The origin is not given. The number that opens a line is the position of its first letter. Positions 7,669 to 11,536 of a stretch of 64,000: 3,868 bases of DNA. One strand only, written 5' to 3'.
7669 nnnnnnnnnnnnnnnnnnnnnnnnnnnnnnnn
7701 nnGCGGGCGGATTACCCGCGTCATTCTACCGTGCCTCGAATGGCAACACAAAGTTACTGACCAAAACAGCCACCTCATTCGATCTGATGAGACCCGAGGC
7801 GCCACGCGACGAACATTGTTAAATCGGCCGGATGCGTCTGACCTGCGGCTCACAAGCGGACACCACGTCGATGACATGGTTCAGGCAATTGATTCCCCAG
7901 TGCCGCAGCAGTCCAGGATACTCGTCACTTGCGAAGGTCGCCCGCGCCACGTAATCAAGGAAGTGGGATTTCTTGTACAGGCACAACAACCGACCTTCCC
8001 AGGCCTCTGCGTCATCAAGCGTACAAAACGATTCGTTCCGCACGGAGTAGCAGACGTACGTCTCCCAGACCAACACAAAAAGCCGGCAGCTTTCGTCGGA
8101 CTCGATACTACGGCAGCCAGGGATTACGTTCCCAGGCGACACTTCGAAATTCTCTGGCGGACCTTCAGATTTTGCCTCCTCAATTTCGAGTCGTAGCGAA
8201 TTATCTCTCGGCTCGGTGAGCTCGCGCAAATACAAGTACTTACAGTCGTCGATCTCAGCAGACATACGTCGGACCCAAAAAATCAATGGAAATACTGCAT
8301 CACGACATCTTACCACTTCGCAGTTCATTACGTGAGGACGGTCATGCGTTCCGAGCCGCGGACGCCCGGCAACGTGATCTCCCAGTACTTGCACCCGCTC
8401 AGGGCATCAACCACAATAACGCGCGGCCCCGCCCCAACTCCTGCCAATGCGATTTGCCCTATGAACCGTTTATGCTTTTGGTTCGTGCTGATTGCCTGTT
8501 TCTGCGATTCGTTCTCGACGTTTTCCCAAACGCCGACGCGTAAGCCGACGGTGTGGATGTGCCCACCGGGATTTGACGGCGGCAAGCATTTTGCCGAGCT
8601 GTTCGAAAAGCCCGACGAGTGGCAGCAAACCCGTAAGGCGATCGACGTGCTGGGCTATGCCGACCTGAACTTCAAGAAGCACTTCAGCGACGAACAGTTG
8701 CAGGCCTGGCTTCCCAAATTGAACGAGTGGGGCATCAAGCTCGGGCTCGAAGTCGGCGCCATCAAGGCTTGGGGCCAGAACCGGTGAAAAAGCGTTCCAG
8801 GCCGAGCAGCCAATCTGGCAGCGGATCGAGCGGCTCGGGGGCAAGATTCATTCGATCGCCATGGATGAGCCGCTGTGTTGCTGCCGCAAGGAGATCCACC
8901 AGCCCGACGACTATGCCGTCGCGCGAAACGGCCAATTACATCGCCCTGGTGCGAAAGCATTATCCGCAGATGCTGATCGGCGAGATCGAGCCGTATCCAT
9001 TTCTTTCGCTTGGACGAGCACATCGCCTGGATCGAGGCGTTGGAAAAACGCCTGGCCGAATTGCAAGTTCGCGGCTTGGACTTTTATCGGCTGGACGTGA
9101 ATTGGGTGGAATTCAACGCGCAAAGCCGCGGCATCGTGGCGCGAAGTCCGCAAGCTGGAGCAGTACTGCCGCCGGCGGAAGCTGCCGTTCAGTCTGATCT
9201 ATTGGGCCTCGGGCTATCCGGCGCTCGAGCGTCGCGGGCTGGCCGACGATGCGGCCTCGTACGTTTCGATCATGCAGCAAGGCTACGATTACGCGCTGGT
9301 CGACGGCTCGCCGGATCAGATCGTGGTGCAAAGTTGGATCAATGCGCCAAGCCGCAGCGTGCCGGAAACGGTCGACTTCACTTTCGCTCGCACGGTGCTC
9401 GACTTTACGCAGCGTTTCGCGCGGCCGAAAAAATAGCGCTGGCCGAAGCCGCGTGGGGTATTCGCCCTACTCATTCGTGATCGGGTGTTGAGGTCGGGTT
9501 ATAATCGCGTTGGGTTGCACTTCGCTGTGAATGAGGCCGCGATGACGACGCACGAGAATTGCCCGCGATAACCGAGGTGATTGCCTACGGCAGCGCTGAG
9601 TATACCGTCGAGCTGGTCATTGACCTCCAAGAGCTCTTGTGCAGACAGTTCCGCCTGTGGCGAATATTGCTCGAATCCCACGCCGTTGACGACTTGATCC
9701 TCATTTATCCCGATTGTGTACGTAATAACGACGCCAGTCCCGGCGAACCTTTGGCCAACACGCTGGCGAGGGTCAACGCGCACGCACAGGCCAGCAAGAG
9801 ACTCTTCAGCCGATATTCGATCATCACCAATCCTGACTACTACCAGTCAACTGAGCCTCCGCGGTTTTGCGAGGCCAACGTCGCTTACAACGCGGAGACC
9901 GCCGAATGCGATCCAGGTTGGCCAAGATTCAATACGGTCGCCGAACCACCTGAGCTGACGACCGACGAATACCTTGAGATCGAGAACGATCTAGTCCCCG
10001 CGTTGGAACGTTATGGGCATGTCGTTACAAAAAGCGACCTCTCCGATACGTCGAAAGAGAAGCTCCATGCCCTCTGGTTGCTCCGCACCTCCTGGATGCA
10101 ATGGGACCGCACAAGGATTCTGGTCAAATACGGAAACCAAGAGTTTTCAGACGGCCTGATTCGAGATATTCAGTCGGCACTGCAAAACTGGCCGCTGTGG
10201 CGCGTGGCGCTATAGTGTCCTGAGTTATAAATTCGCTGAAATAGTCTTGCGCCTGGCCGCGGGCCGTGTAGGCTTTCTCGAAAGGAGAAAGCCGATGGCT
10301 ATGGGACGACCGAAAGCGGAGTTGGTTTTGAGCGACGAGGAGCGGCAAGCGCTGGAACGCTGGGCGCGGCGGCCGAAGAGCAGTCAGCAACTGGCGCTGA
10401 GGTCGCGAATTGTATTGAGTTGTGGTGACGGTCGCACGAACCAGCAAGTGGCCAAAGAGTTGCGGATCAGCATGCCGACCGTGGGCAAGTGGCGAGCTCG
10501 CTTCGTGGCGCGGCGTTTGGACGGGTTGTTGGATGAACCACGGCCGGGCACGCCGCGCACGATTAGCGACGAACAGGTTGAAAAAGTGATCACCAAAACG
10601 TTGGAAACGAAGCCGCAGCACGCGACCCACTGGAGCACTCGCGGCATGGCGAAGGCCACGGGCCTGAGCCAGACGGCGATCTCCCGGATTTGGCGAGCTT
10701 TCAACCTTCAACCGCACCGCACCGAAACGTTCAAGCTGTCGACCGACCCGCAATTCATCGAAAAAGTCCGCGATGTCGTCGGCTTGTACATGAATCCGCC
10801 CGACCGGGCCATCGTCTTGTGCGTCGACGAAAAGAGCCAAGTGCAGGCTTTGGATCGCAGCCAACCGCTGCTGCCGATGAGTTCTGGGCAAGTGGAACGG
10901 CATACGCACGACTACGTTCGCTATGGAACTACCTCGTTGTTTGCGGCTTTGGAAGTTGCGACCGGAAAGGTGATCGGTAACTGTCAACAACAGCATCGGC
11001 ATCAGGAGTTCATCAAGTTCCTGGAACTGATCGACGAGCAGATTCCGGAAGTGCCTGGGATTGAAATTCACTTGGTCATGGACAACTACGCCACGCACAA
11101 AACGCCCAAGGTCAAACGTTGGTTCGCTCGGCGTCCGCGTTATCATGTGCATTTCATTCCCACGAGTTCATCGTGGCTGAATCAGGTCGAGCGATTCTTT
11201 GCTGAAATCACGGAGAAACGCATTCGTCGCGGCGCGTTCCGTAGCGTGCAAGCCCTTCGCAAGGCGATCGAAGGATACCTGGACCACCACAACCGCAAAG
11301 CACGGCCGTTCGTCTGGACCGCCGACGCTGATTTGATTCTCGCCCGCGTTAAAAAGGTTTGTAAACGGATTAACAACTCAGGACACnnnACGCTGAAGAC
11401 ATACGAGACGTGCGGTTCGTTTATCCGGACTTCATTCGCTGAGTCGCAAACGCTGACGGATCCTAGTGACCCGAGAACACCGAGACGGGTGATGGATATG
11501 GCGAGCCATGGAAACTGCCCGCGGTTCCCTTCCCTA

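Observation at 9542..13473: Tandem triplication of an unrecognised protein family with an internal domain duplication and a conserved H-x2-C-x8-C N-terminus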

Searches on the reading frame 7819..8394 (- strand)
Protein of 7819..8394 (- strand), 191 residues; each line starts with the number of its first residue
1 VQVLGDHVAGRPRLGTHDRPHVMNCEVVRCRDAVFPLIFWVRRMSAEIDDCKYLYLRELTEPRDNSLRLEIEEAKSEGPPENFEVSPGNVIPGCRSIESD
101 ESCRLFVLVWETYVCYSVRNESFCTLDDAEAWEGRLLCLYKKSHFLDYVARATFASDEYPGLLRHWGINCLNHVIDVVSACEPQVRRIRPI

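Call 5: search_protein_families(library=ncbifam, proteins=[window:7819-8394:-], max_evalue=1)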
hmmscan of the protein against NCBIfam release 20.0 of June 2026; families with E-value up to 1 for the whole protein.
window:7819-8394:- (191 aa): 0 families

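Call 6: search_protein_families(library=pfam, proteins=[window:7819-8391:-], max_evalue=1)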
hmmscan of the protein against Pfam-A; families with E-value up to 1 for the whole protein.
window:7819-8391:- (190 aa): 1 family
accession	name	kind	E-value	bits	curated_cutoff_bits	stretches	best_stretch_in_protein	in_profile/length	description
PF19323.4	KCTD4_C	-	0.047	14.3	27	1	69-115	37-82/122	BTB/POZ domain-containing protein KCTD4 C-terminus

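Call 7: search_protein_families(library=padloc, proteins=[window:7819-8391:-], max_evalue=1)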
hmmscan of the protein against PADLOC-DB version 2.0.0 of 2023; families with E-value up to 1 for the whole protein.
window:7819-8391:- (190 aa): 0 families
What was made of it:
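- On Any catalogued immunity family (Pfam Imm1-74, SUKH/SMI1_KNR4, SuFu, CdiI, Imm-ank, HEAT, LRR): No NCBIfam or PADLOC match (calls 5, 7).
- No PADLOC defence-system match (call 7).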

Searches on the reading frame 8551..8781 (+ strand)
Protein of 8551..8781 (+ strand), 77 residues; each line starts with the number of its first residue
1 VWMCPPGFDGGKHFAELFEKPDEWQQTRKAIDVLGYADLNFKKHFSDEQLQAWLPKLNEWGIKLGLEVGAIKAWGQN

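Call 88: search_protein_families(library=pfam, proteins=[window:8551-8781:+], max_evalue=1)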
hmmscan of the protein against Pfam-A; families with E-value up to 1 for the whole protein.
seq(77 aa): 1 family
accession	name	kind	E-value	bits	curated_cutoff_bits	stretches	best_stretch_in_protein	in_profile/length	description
PF02514.21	CobN-Mg_chel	-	0.12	10.6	24.5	1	6-61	1012-1066/1090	CobN/Magnesium Chelatase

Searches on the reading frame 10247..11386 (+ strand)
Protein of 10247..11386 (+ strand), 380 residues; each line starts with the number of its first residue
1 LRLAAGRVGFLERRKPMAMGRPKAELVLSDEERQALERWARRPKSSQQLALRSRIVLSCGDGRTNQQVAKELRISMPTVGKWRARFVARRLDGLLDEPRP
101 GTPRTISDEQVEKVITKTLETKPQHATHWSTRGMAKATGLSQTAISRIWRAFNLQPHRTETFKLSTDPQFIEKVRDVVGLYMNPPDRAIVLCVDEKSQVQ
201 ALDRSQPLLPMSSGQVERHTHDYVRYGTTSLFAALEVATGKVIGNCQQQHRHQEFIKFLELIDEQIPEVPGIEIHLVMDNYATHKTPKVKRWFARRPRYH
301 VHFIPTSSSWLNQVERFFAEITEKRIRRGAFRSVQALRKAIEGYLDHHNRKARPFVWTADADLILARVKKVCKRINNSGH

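Call 5: search_protein_families(library=ncbifam, proteins=[window:10247-11386:+], max_evalue=1)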
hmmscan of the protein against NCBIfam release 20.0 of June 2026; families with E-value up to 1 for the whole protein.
window:10247-11386:+ (380 aa): 11 families
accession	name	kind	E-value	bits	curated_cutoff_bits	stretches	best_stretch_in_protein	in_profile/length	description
NF033545.0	transpos_IS630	equivalog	4e-83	279.3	100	1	52-349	2-299/299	IS630 family transposase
NF033577.2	transpos_IS481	equivalog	2.2e-15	56.9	224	1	52-351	2-269/284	IS481 family transposase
NF033516.0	transpos_IS3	equivalog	3.4e-05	23.2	160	1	301-351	303-354/369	IS3 family transposase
NF033546.1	transpos_IS21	equivalog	0.00088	18.9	160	1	60-163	6-109/294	IS21 family transposase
NF052445.1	RespRegMctR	equivalog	0.025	14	300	1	43-85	139-182/205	two-component system response regulator MctR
TIGR02937.1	sigma70-ECF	superfamily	0.026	14.1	42.9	1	29-86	104-157/165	sigma-70 family RNA polymerase sigma factor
NF011896.0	PRK15369.1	equivalog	0.034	13.7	242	1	42-86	143-188/211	two component system response regulator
TIGR04381.1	HTH_TypR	domain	0.044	13.8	30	1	127-154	20-47/49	TyrR/PhhR family helix-turn-helix DNA-binding protein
NF005480.0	PRK07081.1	equivalog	0.074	13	72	1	316-343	48-75/83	acyl carrier protein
TIGR04373.1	egtB_X_signatur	signature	0.16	12.1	71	1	122-162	6-43/50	EgtB-related enzyme signature domain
NF006900.1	PRK09390.1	equivalog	0.2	11.2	255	1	46-89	140-184/203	response regulator FixJ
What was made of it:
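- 10213..11388 (+): IS630-family insertion sequence inside copy A, 1176 bp. It has 14-bp terminal inverted repeats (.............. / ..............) at a TA target. The transposase ORF is 10247-11389, and its stop codon is completed by the first flanking base. NCBIfam NF033545 transpos_IS630, E 4e-83, 279 bits against a cutoff of 100 (call 5).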

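Call 6: search_protein_families(library=pfam, proteins=[window:10247-11386:+], max_evalue=1)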
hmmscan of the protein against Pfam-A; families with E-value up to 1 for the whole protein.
window:10247-11386:+ (380 aa): 16 families
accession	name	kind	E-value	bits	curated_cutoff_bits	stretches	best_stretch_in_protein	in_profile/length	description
PF13358.12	DDE_3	-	5.2e-21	75.5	28.6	1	190-338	2-146/146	DDE superfamily endonuclease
PF13565.12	HTH_32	-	2.1e-16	60.7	33.7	2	78-149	1-73/73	Homeodomain-like domain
PF13551.12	HTH_29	-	5.5e-13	49.2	28.1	1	54-110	3-62/64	Winged helix-turn helix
PF13384.12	HTH_23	-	1.4e-08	34.7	24.6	1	48-95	3-50/50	Homeodomain-like domain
PF13518.12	HTH_28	-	4.9e-05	23.8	25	1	54-99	4-49/52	Helix-turn-helix domain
PF18024.7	HTH_50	-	7e-05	22.9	27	1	127-154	22-49/50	Helix-turn-helix domain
PF01418.23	HTH_6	-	9.4e-05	22.8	28.3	1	111-154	17-60/77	Helix-turn-helix domain, rpiR family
PF13011.12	LZ_Tnp_IS481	-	0.0003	21.4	22.2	1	64-114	27-79/85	leucine-zipper of insertion element IS481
PF00196.25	GerE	-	0.0037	17.3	23.5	1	59-85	14-40/57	Bacterial regulatory proteins, luxR family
PF01381.28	HTH_3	-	0.0084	16.6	23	0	134-148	15-29/55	Helix-turn-helix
PF12174.13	RST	-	0.0095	16.3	22.7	0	253-291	4-42/67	RCD1-SRO-TAF4 (RST) plant domain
PF13683.12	rve_3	-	0.019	15.2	26.5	1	301-351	5-56/67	Integrase core domain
PF08281.18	Sigma70_r4_2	-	0.044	13.9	25.7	1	55-85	19-49/54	Sigma-70, region 4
PF13443.12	HTH_26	-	0.17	12.6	22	0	129-150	11-32/63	Cro/C1-type HTH DNA-binding domain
PF13542.12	HTH_Tnp_ISL3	-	0.2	11.6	27.4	0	49-81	14-45/51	Helix-turn-helix domain of transposase family ISL3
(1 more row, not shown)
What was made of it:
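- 10213..11388 (+): Pfam DDE_3 and HTH_32 (call 6).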
